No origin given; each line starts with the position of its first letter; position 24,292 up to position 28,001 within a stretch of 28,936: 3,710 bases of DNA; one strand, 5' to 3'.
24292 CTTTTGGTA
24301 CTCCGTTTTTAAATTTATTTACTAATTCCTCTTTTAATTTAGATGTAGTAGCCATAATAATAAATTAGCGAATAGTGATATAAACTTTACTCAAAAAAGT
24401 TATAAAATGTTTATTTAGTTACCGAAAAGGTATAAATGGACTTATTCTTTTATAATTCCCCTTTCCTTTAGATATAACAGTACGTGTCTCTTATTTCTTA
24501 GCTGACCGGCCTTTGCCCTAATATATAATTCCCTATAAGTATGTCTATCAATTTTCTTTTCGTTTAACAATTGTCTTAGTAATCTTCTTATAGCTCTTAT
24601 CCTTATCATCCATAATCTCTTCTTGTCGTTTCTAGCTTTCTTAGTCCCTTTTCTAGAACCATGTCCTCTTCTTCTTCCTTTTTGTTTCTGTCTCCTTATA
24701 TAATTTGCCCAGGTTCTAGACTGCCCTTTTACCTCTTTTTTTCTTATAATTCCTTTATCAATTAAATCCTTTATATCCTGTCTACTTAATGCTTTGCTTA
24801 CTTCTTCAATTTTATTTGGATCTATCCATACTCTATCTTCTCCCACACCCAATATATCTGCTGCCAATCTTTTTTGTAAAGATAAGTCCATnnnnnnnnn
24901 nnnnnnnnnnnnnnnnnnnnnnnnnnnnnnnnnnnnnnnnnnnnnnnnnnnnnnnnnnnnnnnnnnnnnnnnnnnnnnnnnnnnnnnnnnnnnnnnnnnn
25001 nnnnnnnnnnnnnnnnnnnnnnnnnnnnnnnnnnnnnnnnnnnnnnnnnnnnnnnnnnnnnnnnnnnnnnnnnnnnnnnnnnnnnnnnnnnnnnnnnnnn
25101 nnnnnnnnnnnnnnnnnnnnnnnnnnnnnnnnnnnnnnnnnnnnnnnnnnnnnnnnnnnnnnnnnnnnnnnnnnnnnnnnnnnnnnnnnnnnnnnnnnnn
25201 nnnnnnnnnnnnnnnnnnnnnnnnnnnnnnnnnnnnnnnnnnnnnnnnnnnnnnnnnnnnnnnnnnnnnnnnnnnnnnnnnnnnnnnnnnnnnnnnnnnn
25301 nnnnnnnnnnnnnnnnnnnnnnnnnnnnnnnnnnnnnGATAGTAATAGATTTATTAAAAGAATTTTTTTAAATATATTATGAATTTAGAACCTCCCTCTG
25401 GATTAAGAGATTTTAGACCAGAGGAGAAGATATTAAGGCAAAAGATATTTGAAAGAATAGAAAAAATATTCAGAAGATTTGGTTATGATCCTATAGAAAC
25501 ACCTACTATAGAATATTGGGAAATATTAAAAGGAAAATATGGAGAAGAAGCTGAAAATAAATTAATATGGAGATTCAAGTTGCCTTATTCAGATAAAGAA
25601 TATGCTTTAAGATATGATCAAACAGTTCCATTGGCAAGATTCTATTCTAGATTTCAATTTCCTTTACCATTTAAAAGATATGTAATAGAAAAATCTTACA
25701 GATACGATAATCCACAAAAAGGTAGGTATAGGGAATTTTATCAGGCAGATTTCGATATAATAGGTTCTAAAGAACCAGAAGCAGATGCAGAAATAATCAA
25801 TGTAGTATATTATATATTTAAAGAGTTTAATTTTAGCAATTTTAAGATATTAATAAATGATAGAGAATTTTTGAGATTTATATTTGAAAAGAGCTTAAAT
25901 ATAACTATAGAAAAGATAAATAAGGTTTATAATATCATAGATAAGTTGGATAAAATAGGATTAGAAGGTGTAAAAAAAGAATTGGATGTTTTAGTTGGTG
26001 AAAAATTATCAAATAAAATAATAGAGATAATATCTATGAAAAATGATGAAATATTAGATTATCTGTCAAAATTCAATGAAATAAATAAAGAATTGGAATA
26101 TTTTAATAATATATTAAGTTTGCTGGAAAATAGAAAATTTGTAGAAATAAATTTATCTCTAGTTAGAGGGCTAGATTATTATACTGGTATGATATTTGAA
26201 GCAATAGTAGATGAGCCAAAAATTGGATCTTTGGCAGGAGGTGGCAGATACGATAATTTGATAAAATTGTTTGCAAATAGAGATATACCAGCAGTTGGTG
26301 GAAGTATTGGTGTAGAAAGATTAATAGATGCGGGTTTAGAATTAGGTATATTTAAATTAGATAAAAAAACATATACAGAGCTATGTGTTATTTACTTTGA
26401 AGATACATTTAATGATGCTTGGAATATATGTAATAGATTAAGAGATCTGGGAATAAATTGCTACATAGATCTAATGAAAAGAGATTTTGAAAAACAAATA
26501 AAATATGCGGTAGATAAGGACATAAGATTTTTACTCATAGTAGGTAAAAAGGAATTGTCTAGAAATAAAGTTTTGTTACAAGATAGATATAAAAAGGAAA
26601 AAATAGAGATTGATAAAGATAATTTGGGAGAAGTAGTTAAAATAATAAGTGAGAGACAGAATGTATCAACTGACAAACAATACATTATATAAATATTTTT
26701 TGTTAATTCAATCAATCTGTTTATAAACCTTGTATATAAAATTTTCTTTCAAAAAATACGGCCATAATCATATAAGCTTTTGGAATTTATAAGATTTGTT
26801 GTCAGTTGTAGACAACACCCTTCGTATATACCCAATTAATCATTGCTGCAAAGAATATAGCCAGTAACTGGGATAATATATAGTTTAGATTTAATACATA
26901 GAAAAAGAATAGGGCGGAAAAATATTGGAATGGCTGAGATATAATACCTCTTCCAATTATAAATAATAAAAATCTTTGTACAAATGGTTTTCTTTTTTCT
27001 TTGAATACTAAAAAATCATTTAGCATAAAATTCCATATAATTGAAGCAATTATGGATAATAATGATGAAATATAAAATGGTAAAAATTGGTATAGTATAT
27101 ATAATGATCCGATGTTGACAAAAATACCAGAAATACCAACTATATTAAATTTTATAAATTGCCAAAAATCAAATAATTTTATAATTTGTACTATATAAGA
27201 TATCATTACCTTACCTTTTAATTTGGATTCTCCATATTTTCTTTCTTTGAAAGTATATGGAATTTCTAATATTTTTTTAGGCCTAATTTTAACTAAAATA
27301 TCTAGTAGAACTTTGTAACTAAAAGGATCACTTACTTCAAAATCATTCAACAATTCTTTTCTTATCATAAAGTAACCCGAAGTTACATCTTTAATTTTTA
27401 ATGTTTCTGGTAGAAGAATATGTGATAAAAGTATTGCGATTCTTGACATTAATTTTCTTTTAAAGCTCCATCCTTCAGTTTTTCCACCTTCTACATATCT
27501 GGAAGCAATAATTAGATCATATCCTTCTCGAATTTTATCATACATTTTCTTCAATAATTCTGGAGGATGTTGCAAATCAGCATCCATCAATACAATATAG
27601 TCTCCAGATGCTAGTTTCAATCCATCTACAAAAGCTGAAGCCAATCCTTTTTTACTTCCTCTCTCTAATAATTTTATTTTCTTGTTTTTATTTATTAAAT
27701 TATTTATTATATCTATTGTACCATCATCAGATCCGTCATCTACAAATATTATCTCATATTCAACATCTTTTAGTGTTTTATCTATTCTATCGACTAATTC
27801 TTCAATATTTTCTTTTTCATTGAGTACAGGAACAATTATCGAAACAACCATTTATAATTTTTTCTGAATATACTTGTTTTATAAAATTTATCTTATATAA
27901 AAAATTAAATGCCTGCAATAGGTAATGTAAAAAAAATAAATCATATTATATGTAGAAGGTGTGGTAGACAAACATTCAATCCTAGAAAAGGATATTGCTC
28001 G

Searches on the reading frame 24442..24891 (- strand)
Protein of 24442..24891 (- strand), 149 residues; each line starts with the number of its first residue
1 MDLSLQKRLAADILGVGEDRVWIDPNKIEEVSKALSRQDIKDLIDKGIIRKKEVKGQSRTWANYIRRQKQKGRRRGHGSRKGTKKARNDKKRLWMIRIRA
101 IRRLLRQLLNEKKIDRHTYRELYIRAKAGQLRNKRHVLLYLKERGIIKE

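Call 62: search_protein_families(library=pfam, proteins=[window:24442-24891:-], max_evalue=0.01)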
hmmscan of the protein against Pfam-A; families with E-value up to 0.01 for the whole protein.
window:24442-24891:- (149 aa): 2 families
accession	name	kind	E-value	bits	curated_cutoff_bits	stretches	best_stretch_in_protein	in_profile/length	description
PF25476.1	Ribosomal_L19e_C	-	5.6e-27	94.2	25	1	55-144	1-90/91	Ribosomal protein L19e, C-terminal domain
PF01280.26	Ribosomal_L19e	-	8.3e-24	83.7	25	1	2-53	1-52/53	Ribosomal protein L19e, N-terminal domain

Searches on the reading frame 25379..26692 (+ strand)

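Call 62: search_protein_families(library=pfam, proteins=[window:25379-26692:+], max_evalue=0.01)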
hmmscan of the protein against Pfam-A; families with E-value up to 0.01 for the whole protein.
window:25379-26692:+ (437 aa): 3 families
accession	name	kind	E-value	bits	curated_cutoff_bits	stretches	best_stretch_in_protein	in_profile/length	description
PF13393.11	tRNA-synt_His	-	2.7e-43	148.8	25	1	8-315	1-308/308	Histidyl-tRNA synthetase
PF03129.25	HGTP_anticodon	-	7.1e-13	49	21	1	341-421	8-92/94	Anticodon binding domain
PF01409.25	tRNA-synt_2d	-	0.0014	18.6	19.8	1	21-131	20-136/246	tRNA synthetases class II core domain (F)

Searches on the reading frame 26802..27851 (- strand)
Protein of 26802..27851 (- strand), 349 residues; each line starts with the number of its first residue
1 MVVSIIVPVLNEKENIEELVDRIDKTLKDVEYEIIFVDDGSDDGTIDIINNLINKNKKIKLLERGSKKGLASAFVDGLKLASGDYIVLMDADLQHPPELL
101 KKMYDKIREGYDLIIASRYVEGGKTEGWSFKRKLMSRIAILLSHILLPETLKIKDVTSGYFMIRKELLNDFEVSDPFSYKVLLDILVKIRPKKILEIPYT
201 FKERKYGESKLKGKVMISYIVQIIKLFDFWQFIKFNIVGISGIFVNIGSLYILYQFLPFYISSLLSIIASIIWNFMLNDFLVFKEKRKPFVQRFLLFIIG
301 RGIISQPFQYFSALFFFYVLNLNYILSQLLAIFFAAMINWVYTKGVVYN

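Call 62: search_protein_families(library=pfam, proteins=[window:26802-27851:-], max_evalue=0.01)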
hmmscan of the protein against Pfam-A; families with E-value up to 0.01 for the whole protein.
window:26802-27851:- (349 aa): 5 families
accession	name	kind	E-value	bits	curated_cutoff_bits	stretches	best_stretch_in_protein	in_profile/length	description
PF00535.33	Glycos_transf_2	-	1.8e-37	129.3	23.3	1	4-169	1-165/168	Glycosyl transferase family 2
PF04138.20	GtrA_DPMS_TM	-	2.5e-15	57.2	26.1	1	234-347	1-116/117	GtrA/DPMS, transmembrane domain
PF10111.15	Glyco_tranf_2_2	-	1.4e-10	41.6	27.3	1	4-110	1-114/276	Glycosyltransferase like family 2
PF13641.12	Glyco_tranf_2_3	-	5.9e-06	26.9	27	1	3-177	3-180/230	Glycosyltransferase like family 2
PF13506.12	Glyco_transf_21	-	0.0044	17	21.7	1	75-135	23-84/174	Glycosyl transferase family 21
